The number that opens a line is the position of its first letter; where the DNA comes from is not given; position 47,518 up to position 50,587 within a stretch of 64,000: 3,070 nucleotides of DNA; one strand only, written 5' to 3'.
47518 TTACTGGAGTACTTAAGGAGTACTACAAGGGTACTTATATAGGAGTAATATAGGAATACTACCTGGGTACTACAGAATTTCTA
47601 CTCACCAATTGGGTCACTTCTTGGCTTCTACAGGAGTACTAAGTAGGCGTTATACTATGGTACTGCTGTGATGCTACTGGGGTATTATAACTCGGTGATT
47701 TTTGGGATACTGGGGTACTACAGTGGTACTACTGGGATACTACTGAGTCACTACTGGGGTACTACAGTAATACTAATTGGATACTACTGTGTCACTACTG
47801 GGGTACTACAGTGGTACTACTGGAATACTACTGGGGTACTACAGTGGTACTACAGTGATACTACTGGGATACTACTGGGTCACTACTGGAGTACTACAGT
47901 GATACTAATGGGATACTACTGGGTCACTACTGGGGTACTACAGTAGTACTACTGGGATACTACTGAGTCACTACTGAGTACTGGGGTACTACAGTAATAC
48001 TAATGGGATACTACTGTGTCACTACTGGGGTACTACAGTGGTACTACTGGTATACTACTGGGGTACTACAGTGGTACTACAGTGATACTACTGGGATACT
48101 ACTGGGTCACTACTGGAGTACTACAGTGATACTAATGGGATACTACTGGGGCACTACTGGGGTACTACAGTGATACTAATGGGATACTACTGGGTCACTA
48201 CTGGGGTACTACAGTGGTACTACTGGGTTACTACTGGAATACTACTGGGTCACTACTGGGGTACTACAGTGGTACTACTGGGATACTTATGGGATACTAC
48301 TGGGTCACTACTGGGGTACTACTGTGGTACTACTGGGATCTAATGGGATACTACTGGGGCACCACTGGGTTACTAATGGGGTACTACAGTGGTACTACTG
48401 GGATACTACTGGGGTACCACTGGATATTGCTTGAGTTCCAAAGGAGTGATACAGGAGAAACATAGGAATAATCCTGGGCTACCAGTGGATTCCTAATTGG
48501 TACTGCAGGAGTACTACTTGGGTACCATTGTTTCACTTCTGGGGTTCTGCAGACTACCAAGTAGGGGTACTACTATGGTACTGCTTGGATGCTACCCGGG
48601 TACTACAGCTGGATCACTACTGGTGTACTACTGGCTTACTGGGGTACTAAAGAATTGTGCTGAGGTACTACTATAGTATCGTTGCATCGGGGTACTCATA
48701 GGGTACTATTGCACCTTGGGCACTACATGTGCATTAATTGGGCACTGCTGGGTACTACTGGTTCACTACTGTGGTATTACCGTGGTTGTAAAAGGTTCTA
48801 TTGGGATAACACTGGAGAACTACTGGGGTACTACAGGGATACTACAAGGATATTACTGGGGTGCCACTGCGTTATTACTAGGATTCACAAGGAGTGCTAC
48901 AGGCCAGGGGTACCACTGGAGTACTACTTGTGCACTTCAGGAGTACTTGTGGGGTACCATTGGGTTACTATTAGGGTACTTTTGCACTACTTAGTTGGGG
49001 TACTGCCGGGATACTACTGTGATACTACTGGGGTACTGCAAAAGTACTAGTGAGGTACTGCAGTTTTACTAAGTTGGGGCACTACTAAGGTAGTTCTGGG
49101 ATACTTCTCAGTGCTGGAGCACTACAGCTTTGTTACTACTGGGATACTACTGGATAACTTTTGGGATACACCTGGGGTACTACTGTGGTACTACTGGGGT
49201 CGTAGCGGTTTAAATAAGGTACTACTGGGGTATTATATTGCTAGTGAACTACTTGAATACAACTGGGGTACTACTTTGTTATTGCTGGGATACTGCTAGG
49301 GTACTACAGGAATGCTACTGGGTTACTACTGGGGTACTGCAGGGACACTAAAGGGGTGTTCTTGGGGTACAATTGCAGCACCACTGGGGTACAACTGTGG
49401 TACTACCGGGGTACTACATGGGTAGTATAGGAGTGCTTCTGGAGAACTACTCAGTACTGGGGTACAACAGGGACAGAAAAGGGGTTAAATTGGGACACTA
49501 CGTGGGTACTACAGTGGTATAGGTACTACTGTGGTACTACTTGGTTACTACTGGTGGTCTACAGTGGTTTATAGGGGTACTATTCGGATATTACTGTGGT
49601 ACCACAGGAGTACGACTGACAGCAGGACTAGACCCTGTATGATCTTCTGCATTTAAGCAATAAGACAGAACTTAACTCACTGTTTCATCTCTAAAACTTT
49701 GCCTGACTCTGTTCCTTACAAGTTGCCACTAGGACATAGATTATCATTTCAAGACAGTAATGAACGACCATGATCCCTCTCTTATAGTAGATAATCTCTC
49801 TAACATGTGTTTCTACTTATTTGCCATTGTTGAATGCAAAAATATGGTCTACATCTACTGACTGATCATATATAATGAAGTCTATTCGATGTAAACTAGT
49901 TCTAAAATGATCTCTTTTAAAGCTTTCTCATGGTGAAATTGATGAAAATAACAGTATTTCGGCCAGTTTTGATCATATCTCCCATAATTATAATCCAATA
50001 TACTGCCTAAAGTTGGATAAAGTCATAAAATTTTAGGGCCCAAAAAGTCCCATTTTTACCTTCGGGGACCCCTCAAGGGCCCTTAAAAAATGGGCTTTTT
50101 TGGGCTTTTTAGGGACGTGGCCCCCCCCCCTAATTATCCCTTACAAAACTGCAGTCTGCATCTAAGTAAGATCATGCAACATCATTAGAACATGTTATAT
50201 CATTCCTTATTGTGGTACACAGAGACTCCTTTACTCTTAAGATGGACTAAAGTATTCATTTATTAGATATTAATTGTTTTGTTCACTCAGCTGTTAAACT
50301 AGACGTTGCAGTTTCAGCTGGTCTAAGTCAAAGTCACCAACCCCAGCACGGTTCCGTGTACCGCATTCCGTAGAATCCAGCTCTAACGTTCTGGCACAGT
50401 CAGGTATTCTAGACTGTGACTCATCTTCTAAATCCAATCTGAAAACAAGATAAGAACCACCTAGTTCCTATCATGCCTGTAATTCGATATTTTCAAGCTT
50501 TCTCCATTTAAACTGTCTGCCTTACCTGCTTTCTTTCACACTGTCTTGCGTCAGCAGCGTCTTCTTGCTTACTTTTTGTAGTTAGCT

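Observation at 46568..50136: Transposon-like element whose entire interior is a 12 bp-unit satellite with ~219 bp higher-order repeats, bounded by 35 bp G-run-containing TIRs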

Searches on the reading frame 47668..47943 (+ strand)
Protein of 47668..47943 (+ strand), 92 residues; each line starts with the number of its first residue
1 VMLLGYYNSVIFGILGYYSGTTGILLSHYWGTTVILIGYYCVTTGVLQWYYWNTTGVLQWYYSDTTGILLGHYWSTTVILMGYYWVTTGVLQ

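Call 19: find_homologous_proteins(query=window:47668-47943:+, max_evalue=0.001)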
Query seq(92 aa) (92 aa): 2 proteins with E <= 0.001 among 74 candidates.
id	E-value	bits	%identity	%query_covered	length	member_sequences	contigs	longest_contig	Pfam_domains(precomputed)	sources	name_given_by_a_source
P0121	1.6e-4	40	43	84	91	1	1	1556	-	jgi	-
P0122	6.3e-4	38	38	91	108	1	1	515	-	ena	-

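Call 21: find_encoding_contigs(protein=P0121, flank=10000, max_places=10)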
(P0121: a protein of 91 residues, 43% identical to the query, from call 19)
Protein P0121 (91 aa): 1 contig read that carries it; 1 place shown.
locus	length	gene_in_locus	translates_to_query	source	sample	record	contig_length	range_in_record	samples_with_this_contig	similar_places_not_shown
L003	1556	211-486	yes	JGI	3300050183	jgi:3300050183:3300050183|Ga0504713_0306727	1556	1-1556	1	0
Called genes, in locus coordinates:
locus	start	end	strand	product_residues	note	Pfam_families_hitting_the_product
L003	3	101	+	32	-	?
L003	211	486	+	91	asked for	-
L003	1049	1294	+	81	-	-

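Call 22: find_encoding_contigs(protein=P0122, flank=10000, max_places=10)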
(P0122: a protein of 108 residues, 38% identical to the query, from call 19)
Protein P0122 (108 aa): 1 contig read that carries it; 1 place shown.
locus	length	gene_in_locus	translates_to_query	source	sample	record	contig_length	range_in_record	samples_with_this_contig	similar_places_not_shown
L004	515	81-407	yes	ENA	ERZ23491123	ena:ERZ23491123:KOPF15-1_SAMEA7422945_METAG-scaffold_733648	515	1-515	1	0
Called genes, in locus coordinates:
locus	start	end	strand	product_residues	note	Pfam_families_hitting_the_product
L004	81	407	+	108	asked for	-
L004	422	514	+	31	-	?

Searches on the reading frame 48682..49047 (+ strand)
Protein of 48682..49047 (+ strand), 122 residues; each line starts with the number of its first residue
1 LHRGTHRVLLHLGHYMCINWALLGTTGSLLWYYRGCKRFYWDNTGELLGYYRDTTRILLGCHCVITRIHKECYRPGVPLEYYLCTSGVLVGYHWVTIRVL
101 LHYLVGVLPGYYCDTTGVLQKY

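Call 52: list_cluster_members(proteins=[window:48682-49047:+, window:48727-49047:+, window:48716-48991:+, window:46924-47124:+, window:49111-49296:+, window:48497-48673:+, window:48575-48673:+, window:48343-48462:+, window:48387-48560:-, window:47671-47943:+])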
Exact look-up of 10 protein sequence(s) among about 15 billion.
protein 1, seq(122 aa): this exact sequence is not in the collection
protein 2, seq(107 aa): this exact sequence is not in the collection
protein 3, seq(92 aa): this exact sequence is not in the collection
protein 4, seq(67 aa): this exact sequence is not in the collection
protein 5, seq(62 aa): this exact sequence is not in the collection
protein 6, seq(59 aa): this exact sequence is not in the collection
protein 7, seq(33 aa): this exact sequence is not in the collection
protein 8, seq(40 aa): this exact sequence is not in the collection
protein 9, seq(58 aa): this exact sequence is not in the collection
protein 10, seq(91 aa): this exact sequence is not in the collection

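Call 72: search_protein_families(library=pfam, max_evalue=1, proteins=[window:48682-49047:+])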
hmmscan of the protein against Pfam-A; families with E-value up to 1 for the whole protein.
seq(122 aa): 1 family
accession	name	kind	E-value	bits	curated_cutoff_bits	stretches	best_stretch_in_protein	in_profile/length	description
PF03568.22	Peptidase_C50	-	0.23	11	27.8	1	55-94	349-388/395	Peptidase family C50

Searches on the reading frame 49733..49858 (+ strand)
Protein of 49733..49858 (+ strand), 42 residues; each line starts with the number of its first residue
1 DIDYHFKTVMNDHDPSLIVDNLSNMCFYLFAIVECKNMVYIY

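Call 72: search_protein_families(library=pfam, max_evalue=1, proteins=[window:49733-49858:+])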
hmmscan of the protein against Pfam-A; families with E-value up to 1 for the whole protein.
seq(42 aa): 1 family
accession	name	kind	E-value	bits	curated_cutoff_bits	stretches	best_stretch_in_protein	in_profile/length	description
PF08199.16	E2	-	0.0029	18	25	1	17-32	18-33/37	Bacteriophage E2-like protein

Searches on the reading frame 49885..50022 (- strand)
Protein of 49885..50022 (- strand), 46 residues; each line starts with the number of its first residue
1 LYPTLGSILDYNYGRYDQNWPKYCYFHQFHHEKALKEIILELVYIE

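Call 72: search_protein_families(library=pfam, max_evalue=1, proteins=[window:49885-50022:-])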
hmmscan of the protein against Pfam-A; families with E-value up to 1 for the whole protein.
seq(46 aa): 1 family
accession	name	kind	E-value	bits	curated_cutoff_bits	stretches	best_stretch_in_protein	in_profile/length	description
PF07394.17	DUF1501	-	0.14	11.7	27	1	2-30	89-116/390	Protein of unknown function (DUF1501)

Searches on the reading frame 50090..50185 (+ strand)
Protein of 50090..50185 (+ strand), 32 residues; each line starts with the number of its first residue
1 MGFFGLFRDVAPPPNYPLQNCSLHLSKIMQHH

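Call 62: list_cluster_members(proteins=[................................, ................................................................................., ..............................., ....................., window:50090-50185:+, window:46468-46593:+, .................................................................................])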
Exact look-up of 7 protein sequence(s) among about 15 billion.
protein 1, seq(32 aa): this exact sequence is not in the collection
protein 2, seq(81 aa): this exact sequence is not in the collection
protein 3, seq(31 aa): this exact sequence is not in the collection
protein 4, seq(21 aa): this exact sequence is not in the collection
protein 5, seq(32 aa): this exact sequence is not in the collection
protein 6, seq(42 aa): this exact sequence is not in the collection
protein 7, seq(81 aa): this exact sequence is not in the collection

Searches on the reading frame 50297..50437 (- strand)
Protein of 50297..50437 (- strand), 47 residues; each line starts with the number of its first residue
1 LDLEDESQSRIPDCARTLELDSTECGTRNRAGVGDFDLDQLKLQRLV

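Call 35: find_encoding_contigs(protein=window:50297-50437:-, flank=10000, max_places=10)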
Protein seq(47 aa) (47 aa): no gene with exactly this product is on record in the collection.
